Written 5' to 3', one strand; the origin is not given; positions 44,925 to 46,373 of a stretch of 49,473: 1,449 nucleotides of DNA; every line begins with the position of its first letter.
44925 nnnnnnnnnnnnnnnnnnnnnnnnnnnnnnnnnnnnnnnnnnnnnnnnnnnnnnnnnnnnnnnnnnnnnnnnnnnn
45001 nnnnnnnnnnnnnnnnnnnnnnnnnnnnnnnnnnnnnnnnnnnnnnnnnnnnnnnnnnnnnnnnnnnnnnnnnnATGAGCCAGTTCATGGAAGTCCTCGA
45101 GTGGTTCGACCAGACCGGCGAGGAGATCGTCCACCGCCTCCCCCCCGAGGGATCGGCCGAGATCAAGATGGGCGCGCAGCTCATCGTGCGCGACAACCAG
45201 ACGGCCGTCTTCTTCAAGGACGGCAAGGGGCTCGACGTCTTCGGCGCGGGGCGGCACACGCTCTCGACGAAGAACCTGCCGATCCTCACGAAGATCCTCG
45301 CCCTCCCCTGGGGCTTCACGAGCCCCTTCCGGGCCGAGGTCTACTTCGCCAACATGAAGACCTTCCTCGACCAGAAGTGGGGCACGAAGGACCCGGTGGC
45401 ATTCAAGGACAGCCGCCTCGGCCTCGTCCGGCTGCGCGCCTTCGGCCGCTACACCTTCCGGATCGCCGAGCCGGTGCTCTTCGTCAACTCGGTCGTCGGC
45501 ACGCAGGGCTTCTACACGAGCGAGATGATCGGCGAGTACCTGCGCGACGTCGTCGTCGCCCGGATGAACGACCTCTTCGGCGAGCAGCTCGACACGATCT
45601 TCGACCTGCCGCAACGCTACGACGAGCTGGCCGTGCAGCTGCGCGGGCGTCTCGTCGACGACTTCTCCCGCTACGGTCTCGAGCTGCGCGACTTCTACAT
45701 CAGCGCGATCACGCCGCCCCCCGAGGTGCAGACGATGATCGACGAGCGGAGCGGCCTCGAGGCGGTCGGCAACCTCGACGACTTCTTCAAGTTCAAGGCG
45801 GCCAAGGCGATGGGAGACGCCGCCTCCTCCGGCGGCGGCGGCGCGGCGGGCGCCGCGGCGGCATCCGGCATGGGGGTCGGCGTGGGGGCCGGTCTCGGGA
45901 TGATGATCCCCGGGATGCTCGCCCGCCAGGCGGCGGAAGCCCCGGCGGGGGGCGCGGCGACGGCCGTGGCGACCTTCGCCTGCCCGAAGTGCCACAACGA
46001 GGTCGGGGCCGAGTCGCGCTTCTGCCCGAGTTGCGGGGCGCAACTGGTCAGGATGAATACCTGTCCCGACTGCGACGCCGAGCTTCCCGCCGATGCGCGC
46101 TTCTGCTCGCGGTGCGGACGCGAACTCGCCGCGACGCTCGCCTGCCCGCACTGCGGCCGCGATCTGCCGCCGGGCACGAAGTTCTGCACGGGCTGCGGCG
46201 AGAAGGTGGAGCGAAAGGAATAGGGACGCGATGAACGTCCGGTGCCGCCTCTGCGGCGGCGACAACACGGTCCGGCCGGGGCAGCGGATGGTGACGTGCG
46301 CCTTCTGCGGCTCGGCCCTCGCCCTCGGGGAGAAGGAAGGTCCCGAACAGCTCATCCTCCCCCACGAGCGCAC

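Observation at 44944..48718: Sigma-54-driven YdjI/SPFH plus triple zinc-ribbon operon, a Psp-like membrane-stress module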

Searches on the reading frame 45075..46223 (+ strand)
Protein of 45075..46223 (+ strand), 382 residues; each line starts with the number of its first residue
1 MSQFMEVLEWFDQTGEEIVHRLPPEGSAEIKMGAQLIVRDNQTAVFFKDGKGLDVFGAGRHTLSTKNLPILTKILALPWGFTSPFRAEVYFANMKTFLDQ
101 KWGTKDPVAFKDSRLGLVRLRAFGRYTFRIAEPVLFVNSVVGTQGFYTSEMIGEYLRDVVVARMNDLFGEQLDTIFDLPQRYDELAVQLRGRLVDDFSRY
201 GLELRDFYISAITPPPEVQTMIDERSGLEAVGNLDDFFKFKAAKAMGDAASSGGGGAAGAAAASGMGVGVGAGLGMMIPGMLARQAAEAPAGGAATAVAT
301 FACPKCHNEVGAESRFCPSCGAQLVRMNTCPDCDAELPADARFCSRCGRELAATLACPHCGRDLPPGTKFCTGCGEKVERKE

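Call 5: search_protein_families(library=pfam, proteins=[window:45075-46223:+], max_evalue=0.1)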
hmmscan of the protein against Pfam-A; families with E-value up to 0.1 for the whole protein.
window:45075-46223:+ (382 aa): 14 families
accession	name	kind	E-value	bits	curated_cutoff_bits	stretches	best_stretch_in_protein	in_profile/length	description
PF13421.11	Band_7_1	-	4.6e-63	213.1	24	1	26-228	7-209/211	SPFH domain-Band 7 family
PF12773.13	DZR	-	9.1e-25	87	27.3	3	303-348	1-45/45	Double zinc ribbon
PF13240.11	Zn_Ribbon_1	-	4.8e-20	71.1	25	3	303-324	2-23/23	zinc-ribbon domain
PF13248.11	Zn_ribbon_3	-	4.1e-11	42.4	27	3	300-323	2-25/26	zinc-ribbon domain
PF24460.1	DUF7575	-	8.5e-11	41.5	28.5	3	353-379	2-28/28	Domain of unknown function (DUF7575)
PF01145.31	Band_7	-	1.8e-10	41.6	23.6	1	37-239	2-166/176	SPFH domain / Band 7 family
PF17032.10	Zn_ribbon_15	-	2.6e-10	41.4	28.9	2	302-321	54-73/73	zinc-ribbon family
PF10571.15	UPF0547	-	2.9e-07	30.9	29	1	329-348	2-21/26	Uncharacterised protein family UPF0547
PF18912.6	DZR_2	-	5.5e-07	29.8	27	1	317-360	10-55/56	Double zinc ribbon domain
PF24463.1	DUF7577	-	3.7e-06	26.9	28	1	329-351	4-26/27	Domain of unknown function (DUF7577)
PF07191.17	Zn_ribbon_6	-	8.4e-06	26.1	25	2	302-337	2-39/67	Double zinc ribbon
PF10005.14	Zn_ribbon_DZR_6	-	0.00022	22.3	23.4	0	301-324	2-25/93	zinc-ribbon domain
PF01529.25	DHHC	-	0.018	15.5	28.7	0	327-349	5-27/133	DHHC palmitoyltransferase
PF15801.11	zf-C6H2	-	0.054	14.1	30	0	346-372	5-30/47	zf-MYND-like zinc finger, mRNA-binding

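Call 11: search_protein_families(library=ncbifam, proteins=[window:45075-46223:+], max_evalue=0.1)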
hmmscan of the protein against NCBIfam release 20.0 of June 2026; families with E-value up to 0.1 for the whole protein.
window:45075-46223:+ (382 aa): 8 families
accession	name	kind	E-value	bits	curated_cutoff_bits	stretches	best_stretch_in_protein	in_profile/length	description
NF011149.0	PRK14559.1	equivalog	7.9e-09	34.8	374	2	302-352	3-52/642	serine/threonine phosphatase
NF045510.1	4Cys_prefix_kin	domain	8.7e-05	22.7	24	1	302-324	6-26/26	4-Cys prefix domain-containing protein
NF011302.0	PRK14714.1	equivalog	0.00025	18.7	1791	1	291-353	671-734/1350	DNA-directed DNA polymerase II large subunit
NF049953.1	ribbon_DG_selen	exception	0.00054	19.9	130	1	326-352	4-30/172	zinc ribbon-containing (seleno)protein DG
NF053815.1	teico_TcaA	equivalog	0.0084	15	550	0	327-352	1-26/463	membrane-associated protein TcaA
NF011481.0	PRK14890.1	equivalog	0.012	15.6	61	1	312-361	7-57/61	putative Zn-ribbon RNA-binding protein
NF041909.1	HVO_2753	equivalog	0.024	14.5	80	0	313-361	8-55/59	HVO_2753 family zinc finger protein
NF052237.1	biotin_BsaP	equivalog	0.026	14.5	39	1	316-352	1-37/53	biotin synthase auxiliary protein BsaP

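Call 15: find_encoding_contigs(protein=window:45075-46223:+, flank=10000, max_places=6)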
Protein window:45075-46223:+ (382 aa): no gene with exactly this product is on record in the collection.
